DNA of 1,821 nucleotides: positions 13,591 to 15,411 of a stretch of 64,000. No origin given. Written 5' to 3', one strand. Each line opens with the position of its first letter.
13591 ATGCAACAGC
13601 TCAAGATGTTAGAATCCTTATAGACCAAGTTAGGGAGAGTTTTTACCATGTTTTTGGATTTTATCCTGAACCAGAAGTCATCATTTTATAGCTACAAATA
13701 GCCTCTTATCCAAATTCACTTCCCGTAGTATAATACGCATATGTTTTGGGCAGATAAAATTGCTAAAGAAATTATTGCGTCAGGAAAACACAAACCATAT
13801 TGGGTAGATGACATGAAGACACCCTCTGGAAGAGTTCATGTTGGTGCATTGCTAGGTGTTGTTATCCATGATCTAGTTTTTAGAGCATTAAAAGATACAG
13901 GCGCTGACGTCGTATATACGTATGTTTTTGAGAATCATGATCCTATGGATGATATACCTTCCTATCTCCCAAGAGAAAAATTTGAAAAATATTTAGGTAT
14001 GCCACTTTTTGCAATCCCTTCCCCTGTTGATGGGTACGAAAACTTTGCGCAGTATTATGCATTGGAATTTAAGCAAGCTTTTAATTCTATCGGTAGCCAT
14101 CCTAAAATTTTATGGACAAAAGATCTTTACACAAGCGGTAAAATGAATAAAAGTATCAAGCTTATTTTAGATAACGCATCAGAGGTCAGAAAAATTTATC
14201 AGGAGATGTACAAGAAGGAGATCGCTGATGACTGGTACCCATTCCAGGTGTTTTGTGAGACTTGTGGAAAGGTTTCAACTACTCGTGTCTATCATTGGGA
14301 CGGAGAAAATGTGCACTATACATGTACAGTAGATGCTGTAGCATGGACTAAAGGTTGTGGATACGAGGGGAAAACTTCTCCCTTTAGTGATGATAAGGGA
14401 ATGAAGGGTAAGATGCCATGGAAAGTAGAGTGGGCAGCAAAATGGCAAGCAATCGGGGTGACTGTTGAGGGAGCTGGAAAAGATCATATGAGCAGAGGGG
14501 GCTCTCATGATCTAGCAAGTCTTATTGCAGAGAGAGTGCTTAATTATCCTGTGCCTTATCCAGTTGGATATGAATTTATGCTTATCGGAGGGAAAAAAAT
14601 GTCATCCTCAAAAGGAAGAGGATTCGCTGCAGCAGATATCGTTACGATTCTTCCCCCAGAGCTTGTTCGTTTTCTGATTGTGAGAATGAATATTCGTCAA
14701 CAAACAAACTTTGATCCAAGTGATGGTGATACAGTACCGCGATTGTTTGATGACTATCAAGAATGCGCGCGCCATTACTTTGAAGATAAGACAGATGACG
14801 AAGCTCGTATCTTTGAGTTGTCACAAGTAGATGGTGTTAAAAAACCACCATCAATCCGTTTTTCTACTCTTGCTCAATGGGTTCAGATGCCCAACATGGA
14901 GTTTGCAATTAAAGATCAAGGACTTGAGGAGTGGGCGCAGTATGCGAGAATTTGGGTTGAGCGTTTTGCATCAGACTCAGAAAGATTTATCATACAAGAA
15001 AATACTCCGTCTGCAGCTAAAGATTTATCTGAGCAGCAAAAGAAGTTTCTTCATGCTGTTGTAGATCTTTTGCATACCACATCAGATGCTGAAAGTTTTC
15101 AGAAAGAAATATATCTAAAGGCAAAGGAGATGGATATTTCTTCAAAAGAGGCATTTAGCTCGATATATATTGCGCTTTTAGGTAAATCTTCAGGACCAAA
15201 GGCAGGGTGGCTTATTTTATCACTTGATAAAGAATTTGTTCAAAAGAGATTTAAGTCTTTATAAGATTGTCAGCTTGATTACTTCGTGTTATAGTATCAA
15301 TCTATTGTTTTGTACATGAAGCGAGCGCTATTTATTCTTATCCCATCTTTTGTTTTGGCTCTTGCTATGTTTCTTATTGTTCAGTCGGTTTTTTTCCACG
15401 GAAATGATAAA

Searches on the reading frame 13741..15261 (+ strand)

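Call 9: search_protein_families(library=pfam, proteins=[window:13741-15261:+], max_evalue=0.001)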
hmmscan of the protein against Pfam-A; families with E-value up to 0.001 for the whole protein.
window:13741-15261:+ (507 aa): 4 families
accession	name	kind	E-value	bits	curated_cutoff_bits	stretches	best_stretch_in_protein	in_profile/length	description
PF01921.24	tRNA-synt_1f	-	3.4e-93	312.9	27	1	2-363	2-359/360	tRNA synthetases class I (K)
PF09334.17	tRNA-synt_1g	-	1.5e-06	27.6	20.1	0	276-324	317-364/391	tRNA synthetases class I (M)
PF19269.4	Anticodon_2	-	3.7e-05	24.6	23.6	1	422-505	53-138/141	Anticodon binding domain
PF01406.26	tRNA-synt_1e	-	0.00022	21.1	27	1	30-326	21-293/301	tRNA synthetases class I (C) catalytic domain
